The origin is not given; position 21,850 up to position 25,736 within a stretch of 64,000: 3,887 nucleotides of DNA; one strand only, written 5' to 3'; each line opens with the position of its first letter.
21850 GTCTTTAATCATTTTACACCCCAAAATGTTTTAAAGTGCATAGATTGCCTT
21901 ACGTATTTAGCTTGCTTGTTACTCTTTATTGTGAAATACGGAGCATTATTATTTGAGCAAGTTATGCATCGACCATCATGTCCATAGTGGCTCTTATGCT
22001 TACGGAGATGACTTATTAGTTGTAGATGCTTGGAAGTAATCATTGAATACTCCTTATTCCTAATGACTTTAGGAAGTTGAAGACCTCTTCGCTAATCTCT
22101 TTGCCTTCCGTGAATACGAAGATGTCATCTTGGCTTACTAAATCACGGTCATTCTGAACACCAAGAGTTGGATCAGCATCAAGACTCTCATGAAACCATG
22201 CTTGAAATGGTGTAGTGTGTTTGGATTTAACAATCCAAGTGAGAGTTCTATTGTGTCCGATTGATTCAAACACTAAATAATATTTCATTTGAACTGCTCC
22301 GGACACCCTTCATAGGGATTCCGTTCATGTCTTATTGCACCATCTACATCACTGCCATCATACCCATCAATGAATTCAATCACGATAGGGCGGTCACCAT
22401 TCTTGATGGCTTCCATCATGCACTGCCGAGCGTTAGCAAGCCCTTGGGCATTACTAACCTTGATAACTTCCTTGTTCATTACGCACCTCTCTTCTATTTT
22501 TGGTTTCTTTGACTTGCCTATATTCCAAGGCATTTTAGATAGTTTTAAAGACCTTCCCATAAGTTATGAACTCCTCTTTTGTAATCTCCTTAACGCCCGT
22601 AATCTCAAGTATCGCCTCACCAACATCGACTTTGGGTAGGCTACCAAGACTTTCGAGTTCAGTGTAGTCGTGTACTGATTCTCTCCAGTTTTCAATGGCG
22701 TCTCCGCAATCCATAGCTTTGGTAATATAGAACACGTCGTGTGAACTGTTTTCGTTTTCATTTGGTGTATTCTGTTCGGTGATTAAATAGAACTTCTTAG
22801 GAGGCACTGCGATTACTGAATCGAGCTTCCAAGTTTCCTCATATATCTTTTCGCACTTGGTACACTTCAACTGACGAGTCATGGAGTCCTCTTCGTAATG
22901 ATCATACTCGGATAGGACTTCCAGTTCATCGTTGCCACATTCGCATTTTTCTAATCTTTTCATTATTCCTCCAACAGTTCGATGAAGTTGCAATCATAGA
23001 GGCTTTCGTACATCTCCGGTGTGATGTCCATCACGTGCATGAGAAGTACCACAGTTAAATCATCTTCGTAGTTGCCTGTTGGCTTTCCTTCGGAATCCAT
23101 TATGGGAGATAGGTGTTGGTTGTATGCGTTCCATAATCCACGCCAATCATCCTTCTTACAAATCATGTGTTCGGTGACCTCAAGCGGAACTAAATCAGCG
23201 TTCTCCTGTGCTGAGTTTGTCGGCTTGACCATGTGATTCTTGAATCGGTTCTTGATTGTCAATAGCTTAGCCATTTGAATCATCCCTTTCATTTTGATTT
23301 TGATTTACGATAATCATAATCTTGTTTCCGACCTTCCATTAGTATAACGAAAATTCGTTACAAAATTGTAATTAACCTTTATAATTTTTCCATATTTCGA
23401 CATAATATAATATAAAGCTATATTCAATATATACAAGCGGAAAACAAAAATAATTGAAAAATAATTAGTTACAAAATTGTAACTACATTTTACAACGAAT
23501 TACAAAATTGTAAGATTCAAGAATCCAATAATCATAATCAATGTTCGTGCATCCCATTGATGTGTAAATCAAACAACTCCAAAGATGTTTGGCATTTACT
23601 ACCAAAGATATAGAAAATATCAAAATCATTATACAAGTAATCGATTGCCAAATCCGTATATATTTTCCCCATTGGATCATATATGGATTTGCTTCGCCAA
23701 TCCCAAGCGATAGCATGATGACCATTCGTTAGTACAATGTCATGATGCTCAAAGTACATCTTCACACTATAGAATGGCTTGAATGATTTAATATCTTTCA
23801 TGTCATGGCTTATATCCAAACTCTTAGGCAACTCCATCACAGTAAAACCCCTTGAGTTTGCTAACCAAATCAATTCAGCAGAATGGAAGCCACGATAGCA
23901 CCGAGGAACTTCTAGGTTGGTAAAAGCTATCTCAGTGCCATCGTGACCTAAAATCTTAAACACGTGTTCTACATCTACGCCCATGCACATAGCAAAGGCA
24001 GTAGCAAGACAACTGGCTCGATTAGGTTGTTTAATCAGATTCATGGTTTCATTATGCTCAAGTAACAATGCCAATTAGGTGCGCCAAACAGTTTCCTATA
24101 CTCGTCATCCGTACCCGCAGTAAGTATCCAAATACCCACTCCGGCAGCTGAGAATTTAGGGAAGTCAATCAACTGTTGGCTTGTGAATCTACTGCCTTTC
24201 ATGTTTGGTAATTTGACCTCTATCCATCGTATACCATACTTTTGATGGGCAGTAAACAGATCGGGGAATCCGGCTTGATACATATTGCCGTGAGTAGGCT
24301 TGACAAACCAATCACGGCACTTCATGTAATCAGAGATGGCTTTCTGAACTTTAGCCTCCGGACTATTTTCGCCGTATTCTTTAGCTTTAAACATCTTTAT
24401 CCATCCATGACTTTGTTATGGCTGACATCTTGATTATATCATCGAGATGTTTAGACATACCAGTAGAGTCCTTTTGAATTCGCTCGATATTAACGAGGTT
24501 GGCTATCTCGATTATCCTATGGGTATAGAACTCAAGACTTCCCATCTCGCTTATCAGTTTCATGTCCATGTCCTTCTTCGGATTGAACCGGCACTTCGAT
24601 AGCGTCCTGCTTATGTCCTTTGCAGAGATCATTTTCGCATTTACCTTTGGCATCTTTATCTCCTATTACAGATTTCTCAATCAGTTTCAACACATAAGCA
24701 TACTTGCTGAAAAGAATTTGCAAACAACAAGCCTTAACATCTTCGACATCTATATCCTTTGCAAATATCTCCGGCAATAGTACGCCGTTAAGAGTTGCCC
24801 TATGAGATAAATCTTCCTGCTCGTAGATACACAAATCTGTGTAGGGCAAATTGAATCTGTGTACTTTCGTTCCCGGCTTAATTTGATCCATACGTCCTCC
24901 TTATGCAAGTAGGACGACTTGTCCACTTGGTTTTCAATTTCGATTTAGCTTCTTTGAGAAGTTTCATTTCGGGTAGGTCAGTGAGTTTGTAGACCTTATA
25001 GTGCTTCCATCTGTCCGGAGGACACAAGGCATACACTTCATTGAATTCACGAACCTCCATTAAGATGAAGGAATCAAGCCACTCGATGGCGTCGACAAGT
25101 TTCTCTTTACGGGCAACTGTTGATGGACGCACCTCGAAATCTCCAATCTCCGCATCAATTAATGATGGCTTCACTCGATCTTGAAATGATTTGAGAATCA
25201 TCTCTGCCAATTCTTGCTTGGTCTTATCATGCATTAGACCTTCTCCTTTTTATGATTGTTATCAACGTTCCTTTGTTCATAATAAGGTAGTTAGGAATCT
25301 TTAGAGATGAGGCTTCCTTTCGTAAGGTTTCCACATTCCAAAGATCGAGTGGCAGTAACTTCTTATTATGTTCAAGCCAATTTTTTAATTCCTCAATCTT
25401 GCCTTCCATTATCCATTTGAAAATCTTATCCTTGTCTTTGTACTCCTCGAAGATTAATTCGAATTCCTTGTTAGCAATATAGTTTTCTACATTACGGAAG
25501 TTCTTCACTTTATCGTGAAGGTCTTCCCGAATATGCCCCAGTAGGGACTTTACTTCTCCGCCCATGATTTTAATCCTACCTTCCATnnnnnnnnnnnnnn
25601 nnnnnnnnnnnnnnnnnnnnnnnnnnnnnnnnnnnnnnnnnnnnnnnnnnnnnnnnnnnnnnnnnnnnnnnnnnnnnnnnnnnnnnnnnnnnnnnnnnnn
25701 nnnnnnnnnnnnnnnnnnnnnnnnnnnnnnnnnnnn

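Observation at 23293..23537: Three identical 14-bp operators in a 245-bp gap inside the minus-strand block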

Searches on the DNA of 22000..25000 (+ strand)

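Call 4: search_dna_similar(query=window:22000-25000:+, collection=phages, mode=near, max_rows=25)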
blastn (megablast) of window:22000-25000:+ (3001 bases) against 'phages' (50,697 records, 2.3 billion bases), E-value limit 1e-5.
No match.

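Call 87: search_rna_families(source=window, start=23200, end=23650, threshold=evalue, max_evalue=1)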
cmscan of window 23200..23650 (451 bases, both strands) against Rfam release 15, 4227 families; matches with E-value up to 1: 0.
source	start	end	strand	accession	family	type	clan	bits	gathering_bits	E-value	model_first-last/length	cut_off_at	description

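Call 99: search_dna_similar(query=window:23290-23545:-, collection=phages, mode=distant, max_evalue=1, max_rows=15)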
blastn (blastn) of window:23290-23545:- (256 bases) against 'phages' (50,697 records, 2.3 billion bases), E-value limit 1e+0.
Records with a match: 2; places in all: 2; records where one place covers at least 80% of the query: 0.
Best place of each record, by identity: 95-99% 1; 80-90% 1.
By first word of the organism name: Staphylococcus 1; Enterococcus 1.
By host as written in the record: Staphylococcus aureus 1; - 1.
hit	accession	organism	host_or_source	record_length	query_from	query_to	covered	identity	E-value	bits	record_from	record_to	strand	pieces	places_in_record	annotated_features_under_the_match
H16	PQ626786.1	Staphylococcus phage Zeno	Staphylococcus aureus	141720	37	72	14%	83.3%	8e-1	39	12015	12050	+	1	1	hypothetical protein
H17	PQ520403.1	Enterococcus phage IME_EF3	-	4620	181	204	9%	95.8%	8e-1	40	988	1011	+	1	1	record has no annotation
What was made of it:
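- Tried and rejected: None was found by DNA (calls 4, 99).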

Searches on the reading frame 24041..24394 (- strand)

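Call 10: search_protein_families(library=pfam, proteins=[window:24041-24394:-], max_evalue=0.01)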
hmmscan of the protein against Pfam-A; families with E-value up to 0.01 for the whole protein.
window:24041-24394:- (117 aa): 1 family
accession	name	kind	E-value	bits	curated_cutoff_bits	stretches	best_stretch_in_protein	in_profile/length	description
PF08774.17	VRR_NUC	-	0.003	18.1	23.8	1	39-86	60-107/116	VRR-NUC domain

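Call 11: search_protein_families(library=phrogs, proteins=[window:24041-24394:-], max_evalue=0.01)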
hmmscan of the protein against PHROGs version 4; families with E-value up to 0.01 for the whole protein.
window:24041-24394:- (117 aa): 1 family
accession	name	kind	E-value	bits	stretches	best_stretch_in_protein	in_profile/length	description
phrog_93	-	DNA, RNA and nucleotide metabolism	0.00014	21.7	1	8-86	349-423/613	endonuclease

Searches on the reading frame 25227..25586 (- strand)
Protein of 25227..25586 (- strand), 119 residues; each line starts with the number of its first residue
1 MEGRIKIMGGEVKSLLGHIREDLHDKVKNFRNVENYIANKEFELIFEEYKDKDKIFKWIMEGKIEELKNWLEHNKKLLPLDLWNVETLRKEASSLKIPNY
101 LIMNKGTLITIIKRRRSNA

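Call 10: search_protein_families(library=pfam, proteins=[window:25227-25586:-], max_evalue=0.01)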
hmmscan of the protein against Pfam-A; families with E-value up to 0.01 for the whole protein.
window:25227-25586:- (119 aa): 1 family
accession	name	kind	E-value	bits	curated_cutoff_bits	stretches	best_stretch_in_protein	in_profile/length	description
PF12095.13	CRR7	-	0.0087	16.9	25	0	65-95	31-61/84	Protein CHLORORESPIRATORY REDUCTION 7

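Call 11: search_protein_families(library=phrogs, proteins=[window:25227-25586:-], max_evalue=0.01)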
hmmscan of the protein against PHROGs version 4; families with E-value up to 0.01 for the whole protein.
window:25227-25586:- (119 aa): 0 families
